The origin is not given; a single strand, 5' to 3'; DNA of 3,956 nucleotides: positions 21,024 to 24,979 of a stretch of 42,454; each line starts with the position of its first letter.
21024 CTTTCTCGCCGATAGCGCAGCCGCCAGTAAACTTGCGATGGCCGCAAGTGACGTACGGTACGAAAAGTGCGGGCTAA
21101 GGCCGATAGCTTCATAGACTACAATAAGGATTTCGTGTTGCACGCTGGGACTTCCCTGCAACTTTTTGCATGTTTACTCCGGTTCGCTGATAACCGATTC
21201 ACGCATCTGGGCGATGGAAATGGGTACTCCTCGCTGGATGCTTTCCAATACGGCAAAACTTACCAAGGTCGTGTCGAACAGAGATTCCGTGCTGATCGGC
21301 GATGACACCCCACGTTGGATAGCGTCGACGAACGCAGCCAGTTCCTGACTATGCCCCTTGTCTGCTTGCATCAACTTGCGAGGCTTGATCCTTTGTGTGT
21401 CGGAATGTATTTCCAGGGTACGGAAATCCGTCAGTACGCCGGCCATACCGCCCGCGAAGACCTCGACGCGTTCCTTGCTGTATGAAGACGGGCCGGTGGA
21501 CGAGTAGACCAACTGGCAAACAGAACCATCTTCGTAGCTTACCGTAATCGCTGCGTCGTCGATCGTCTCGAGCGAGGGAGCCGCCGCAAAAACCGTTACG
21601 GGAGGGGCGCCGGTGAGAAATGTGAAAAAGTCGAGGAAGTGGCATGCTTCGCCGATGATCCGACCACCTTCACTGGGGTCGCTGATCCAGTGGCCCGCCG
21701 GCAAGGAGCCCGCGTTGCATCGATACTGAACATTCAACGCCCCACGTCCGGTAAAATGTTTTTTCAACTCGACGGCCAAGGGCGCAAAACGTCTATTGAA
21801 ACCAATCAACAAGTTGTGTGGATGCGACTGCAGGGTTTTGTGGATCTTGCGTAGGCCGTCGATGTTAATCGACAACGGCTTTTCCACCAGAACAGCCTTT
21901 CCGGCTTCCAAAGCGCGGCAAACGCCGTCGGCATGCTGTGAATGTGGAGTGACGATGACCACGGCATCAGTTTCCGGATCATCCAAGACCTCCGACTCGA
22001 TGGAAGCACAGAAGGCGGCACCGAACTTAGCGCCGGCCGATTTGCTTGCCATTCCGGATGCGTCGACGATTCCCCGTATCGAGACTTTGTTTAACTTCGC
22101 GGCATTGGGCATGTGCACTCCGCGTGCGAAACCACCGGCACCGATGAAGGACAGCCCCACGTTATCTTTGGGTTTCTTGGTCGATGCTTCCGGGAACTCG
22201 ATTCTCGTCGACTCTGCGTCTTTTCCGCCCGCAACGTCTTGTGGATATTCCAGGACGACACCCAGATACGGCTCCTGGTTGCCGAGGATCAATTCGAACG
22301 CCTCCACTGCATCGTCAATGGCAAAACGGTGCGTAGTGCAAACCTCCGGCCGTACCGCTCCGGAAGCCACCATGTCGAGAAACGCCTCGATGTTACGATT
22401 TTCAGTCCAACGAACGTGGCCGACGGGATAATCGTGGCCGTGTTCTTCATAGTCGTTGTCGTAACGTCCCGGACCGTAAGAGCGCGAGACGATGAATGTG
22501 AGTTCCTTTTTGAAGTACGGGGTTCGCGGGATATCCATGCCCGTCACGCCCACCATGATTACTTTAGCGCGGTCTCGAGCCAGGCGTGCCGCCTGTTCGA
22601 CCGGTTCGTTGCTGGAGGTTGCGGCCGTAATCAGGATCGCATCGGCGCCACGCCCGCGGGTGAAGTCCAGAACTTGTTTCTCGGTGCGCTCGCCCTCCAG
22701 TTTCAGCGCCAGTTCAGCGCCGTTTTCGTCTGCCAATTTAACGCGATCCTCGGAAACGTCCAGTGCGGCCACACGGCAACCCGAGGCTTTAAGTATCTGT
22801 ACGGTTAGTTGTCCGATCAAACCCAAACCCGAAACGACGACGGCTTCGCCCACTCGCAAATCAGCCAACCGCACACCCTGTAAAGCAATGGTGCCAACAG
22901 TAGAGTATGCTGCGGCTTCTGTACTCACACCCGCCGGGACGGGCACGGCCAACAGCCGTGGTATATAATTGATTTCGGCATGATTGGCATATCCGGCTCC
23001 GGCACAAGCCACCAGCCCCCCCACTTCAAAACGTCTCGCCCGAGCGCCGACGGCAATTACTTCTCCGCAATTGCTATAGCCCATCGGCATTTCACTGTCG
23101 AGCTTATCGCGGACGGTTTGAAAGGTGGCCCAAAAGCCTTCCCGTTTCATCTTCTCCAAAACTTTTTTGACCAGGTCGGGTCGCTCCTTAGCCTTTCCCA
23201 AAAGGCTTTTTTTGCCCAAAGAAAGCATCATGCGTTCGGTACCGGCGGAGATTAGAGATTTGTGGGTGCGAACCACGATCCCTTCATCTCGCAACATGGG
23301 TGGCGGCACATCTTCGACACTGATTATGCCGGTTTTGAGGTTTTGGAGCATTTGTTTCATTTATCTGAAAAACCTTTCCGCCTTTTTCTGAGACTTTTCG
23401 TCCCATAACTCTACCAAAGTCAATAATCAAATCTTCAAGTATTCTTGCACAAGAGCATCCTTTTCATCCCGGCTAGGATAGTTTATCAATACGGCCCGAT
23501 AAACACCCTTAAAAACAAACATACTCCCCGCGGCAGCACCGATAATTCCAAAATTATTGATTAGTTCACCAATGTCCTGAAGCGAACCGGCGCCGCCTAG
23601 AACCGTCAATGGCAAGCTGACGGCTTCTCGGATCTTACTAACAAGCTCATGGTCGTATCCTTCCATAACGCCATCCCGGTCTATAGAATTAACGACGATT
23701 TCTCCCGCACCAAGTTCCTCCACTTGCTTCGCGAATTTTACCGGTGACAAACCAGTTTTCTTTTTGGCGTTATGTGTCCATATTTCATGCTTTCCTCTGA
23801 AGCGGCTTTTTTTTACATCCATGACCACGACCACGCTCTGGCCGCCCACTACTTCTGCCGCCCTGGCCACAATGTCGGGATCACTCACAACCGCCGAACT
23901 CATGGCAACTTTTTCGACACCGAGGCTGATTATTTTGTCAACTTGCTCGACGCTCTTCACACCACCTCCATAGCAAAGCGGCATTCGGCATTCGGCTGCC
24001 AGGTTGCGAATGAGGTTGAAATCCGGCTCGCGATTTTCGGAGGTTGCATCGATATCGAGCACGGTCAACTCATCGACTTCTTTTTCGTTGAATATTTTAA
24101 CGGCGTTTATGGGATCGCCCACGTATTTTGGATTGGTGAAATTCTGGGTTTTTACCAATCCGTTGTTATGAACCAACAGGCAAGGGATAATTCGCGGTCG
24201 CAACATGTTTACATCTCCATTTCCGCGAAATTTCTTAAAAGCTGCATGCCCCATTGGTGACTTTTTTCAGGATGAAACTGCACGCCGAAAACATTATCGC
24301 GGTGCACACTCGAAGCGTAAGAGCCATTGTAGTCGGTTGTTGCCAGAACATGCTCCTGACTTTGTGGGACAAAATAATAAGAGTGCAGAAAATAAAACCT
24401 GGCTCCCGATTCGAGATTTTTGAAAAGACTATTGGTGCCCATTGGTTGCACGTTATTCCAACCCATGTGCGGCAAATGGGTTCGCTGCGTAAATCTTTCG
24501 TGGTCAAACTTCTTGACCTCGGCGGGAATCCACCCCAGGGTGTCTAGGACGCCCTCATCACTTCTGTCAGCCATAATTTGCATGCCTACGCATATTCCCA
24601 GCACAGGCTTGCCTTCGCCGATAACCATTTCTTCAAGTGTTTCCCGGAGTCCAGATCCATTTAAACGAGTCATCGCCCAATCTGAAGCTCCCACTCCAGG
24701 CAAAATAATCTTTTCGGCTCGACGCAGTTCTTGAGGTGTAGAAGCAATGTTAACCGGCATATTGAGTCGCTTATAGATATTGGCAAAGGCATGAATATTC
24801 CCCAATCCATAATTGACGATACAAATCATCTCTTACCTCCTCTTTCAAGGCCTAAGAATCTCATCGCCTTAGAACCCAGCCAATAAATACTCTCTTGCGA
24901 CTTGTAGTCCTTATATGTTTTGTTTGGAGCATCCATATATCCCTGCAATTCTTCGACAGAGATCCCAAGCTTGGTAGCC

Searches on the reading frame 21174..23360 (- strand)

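Call 66: search_protein_families(library=pfam, proteins=[window:21174-23360:-], max_evalue=0.00001)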
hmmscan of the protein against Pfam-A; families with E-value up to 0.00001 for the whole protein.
window:21174-23360:- (728 aa): 4 families
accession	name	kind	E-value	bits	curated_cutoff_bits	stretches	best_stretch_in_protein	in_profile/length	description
PF01408.29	GFO_IDH_MocA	-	1.9e-19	70.9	24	1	405-519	5-118/120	Oxidoreductase family, NAD-binding Rossmann fold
PF00107.32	ADH_zinc_N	-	1.9e-17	63.9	31.8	1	182-301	2-121/129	Zinc-binding dehydrogenase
PF22725.1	GFO_IDH_MocA_C3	-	1.4e-08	35.2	27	1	546-635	23-117/124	GFO/IDH/MocA C-terminal domain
PF02894.22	GFO_IDH_MocA_C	-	6.7e-06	26.5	22.9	0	563-711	38-213/218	Oxidoreductase family, C-terminal alpha/beta domain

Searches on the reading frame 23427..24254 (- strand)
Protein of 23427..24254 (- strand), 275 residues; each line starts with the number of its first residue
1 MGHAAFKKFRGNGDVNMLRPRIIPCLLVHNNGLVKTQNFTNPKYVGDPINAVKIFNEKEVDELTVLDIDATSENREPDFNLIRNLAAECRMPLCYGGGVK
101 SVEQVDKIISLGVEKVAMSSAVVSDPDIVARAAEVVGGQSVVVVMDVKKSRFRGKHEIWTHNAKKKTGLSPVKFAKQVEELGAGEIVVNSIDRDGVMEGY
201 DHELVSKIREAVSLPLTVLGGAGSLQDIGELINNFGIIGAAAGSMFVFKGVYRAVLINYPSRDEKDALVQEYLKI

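Call 66: search_protein_families(library=pfam, proteins=[window:23427-24254:-], max_evalue=0.00001)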
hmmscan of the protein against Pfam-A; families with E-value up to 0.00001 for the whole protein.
window:23427-24254:- (275 aa): 1 family
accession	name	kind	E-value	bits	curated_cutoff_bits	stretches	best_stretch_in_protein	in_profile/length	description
PF00977.27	His_biosynth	-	9.5e-60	202.3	23.6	1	21-248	1-224/228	Histidine biosynthesis protein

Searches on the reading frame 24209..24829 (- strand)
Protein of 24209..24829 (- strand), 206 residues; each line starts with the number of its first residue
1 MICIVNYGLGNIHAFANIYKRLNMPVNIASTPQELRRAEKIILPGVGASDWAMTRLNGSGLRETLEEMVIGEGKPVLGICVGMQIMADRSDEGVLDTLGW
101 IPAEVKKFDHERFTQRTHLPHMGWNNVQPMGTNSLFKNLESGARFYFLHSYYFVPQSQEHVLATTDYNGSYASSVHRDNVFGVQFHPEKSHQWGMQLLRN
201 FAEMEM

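Call 67: search_protein_families(library=pfam, proteins=[window:24209-24829:-], max_evalue=0.00001)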
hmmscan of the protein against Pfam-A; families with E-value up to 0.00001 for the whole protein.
window:24209-24829:- (206 aa): 3 families
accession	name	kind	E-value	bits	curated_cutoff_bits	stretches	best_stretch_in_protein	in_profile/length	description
PF00117.34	GATase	-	2.9e-21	76.5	22.8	1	5-201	3-186/190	Glutamine amidotransferase class-I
PF01174.25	SNO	-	1.8e-07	31.7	27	1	28-191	24-173/188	SNO glutamine amidotransferase family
PF07685.20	GATase_3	-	3.3e-06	27.3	27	1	22-118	23-127/196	CobB/CobQ-like glutamine amidotransferase domain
